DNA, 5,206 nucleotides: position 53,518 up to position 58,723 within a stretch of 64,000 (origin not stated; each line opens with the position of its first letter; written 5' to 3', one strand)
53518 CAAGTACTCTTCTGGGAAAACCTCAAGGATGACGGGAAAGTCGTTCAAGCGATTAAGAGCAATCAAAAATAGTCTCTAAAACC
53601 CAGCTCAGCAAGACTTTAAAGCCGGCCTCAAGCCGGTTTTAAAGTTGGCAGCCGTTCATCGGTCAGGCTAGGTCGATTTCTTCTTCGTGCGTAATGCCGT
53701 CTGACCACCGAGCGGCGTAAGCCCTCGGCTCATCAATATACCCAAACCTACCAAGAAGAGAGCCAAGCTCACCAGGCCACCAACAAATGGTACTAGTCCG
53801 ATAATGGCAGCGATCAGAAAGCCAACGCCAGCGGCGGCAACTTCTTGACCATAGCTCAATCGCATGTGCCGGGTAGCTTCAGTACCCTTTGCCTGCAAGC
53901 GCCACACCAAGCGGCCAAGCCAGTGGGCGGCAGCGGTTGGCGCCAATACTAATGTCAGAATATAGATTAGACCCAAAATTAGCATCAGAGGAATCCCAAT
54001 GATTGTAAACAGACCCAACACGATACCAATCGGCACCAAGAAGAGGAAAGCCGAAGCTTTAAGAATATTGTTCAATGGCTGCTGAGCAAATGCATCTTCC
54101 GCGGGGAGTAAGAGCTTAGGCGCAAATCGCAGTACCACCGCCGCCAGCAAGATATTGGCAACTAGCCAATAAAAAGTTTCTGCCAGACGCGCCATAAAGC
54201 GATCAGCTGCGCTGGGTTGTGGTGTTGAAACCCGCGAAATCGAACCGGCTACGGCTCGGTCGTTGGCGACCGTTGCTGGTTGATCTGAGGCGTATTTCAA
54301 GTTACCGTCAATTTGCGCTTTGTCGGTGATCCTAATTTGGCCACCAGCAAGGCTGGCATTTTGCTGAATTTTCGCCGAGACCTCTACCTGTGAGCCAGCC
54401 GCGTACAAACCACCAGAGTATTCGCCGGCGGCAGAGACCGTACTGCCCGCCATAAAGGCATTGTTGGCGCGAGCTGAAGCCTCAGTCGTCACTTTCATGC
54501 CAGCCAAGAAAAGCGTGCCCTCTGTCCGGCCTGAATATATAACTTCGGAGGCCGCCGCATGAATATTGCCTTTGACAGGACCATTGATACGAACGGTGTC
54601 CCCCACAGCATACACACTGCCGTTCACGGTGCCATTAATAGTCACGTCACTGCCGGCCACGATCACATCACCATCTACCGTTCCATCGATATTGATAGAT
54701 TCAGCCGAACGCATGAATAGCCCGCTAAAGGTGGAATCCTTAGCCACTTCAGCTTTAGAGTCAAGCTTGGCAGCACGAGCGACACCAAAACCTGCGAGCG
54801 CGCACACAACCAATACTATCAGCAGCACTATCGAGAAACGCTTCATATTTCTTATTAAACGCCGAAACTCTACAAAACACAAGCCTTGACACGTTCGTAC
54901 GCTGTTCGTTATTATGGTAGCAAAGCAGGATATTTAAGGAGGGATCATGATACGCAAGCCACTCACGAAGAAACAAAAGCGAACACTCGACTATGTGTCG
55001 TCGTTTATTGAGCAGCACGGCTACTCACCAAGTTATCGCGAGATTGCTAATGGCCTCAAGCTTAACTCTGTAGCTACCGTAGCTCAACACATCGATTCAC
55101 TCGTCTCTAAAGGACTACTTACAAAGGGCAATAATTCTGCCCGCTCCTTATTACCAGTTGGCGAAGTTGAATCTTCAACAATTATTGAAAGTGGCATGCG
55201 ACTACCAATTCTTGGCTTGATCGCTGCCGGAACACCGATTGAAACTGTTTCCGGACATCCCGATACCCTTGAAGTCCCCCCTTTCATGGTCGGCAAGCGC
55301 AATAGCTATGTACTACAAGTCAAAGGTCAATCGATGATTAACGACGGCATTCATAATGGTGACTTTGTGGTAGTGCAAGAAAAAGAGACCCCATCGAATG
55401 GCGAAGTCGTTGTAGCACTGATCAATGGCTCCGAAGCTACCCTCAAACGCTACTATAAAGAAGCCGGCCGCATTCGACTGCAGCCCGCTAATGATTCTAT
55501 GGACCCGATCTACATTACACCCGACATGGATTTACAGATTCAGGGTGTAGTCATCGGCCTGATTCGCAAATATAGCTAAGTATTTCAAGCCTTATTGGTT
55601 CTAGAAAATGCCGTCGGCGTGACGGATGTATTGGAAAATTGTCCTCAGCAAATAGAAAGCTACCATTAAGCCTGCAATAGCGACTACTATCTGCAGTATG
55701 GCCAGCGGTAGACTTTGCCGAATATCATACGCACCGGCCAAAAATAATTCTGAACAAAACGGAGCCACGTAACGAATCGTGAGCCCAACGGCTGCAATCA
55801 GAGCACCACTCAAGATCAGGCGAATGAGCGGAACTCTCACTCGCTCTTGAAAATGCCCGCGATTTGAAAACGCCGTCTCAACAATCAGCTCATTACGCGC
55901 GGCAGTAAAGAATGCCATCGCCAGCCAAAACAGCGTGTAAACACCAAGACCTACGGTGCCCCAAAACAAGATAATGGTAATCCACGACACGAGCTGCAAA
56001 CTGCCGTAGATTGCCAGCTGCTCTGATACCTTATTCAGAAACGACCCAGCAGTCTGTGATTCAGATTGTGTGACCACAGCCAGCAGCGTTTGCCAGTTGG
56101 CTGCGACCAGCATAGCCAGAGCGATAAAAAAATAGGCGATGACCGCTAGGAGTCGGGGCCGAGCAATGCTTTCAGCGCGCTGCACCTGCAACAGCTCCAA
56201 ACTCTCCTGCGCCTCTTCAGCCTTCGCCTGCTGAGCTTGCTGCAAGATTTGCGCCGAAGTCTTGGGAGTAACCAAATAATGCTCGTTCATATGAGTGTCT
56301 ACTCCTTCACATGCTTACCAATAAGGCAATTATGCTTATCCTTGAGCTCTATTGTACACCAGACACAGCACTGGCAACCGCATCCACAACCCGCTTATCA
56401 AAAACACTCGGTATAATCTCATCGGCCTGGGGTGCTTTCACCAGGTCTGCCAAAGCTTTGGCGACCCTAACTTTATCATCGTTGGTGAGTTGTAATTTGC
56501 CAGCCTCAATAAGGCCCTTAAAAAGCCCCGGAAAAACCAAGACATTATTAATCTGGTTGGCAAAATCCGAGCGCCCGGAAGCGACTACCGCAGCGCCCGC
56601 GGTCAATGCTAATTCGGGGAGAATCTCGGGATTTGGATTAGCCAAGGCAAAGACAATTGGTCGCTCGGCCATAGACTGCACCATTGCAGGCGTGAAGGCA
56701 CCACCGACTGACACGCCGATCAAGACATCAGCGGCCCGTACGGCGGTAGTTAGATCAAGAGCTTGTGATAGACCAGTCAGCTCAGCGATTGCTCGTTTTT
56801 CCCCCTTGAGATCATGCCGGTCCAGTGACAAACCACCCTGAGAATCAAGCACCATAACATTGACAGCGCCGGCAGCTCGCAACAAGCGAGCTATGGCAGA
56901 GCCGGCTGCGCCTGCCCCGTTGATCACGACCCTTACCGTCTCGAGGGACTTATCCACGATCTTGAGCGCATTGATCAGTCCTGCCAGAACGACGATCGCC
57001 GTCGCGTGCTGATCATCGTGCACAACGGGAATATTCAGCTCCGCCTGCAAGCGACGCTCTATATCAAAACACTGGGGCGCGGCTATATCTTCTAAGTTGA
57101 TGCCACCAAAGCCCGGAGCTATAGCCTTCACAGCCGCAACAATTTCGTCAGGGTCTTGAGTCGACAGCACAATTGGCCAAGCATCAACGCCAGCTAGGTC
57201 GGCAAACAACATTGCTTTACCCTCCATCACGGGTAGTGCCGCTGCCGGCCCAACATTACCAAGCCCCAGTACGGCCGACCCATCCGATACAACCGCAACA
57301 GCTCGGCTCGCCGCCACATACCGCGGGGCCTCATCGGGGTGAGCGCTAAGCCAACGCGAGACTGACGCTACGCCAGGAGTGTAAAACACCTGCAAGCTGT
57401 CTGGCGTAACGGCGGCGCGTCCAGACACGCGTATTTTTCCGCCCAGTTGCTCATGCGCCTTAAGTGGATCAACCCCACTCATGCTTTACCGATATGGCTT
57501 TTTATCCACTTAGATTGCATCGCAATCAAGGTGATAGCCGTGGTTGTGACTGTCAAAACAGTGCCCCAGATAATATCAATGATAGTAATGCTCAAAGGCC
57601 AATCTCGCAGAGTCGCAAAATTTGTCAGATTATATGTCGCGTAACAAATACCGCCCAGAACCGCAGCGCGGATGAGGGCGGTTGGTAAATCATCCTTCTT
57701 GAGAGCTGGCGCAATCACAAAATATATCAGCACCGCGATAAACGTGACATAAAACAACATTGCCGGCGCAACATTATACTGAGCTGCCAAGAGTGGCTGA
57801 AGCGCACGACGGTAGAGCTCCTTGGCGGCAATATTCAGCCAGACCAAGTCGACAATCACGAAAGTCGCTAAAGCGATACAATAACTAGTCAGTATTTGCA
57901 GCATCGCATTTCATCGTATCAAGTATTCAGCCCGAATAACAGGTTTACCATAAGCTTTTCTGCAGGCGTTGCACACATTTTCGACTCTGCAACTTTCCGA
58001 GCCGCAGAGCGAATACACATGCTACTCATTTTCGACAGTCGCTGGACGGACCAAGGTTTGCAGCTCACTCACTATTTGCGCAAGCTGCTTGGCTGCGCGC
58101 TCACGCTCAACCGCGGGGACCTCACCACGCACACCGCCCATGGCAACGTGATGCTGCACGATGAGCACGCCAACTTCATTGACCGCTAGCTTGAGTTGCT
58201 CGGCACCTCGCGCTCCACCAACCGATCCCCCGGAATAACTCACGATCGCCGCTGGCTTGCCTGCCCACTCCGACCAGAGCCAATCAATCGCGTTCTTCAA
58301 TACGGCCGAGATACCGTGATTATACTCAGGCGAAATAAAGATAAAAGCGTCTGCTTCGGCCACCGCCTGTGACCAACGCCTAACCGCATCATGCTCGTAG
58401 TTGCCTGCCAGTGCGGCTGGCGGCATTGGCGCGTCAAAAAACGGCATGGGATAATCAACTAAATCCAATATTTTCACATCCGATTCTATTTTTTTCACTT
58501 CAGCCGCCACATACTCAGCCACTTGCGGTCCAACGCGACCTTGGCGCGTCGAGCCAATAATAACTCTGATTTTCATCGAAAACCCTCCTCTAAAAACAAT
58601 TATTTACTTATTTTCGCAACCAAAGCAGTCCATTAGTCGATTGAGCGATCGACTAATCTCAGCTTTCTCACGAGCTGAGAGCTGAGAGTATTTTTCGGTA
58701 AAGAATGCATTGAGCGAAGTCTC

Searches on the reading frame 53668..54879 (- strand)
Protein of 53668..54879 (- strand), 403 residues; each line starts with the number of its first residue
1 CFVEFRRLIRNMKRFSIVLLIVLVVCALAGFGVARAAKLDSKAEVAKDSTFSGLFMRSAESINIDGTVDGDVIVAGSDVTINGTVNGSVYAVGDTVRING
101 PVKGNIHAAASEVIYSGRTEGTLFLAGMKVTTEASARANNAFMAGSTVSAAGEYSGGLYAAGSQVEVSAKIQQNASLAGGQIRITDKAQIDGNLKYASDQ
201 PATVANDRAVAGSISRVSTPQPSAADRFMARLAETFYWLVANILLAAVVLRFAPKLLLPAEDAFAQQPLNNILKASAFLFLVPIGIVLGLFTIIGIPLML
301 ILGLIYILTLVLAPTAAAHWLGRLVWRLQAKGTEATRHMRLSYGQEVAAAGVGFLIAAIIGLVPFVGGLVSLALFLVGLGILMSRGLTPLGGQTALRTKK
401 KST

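Call 11: search_protein_families(library=pfam, proteins=[window:53668-54879:-], max_evalue=0.001)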
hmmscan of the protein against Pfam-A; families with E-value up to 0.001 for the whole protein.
window:53668-54879:- (403 aa): 1 family
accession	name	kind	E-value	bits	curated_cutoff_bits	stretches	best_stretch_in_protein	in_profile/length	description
PF04519.19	Bactofilin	-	2.5e-10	40.9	27.9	1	45-137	3-94/98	Polymer-forming cytoskeletal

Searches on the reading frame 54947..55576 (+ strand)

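Call 78: search_protein_families(library=pfam, proteins=[window:54947-55576:+], max_evalue=0.001)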
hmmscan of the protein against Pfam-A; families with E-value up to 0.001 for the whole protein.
window:54947-55576:+ (210 aa): 2 families
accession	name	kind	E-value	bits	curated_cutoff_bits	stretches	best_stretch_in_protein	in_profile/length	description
PF00717.28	Peptidase_S24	-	9.7e-32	109.5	23.3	1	87-203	1-116/116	Peptidase S24-like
PF01726.22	LexA_DNA_bind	-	1.2e-15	57.4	23.7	1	4-66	2-64/65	LexA DNA binding domain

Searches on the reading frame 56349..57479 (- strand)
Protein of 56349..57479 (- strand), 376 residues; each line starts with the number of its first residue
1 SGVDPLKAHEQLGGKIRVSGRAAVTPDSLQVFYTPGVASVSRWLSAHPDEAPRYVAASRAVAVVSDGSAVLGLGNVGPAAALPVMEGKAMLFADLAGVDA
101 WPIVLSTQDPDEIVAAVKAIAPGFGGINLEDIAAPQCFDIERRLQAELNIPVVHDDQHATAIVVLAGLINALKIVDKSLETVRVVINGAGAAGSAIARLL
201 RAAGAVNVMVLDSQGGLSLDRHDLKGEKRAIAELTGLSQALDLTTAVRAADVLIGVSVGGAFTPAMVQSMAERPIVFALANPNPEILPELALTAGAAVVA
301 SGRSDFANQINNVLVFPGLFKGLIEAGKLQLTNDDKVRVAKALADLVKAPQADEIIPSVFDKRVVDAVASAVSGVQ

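Call 26: search_protein_families(library=pfam, proteins=[window:56349-57479:-], max_evalue=0.001)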
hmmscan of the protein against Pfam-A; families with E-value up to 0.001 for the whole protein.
window:56349-57479:- (376 aa): 4 families
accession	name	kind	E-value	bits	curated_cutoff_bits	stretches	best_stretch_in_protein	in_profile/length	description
PF00390.24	malic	-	1.4e-24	87.4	23.1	1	27-145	18-182/182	Malic enzyme, N-terminal domain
PF03949.21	Malic_M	-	1.7e-23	83.7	23.5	1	159-370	3-251/258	Malic enzyme, NAD binding domain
PF00208.27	ELFV_dehydrog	-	2.3e-05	24.6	23.4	1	154-218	4-69/241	Glutamate/Leucine/Phenylalanine/Valine dehydrogenase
PF00899.27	ThiF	-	0.00047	19.8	28.1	0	177-213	16-52/238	ThiF family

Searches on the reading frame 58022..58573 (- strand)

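Call 78: search_protein_families(library=pfam, proteins=[window:58022-58573:-], max_evalue=0.001)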
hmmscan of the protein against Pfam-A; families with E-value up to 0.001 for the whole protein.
window:58022-58573:- (183 aa): 2 families
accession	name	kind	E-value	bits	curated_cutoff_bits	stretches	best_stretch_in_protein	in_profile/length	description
PF03358.20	FMN_red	-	5.8e-42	143.3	24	1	1-146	2-148/152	NADPH-dependent FMN reductase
PF02525.22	Flavodoxin_2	-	4.5e-12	46.5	27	1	1-117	2-137/198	Flavodoxin-like fold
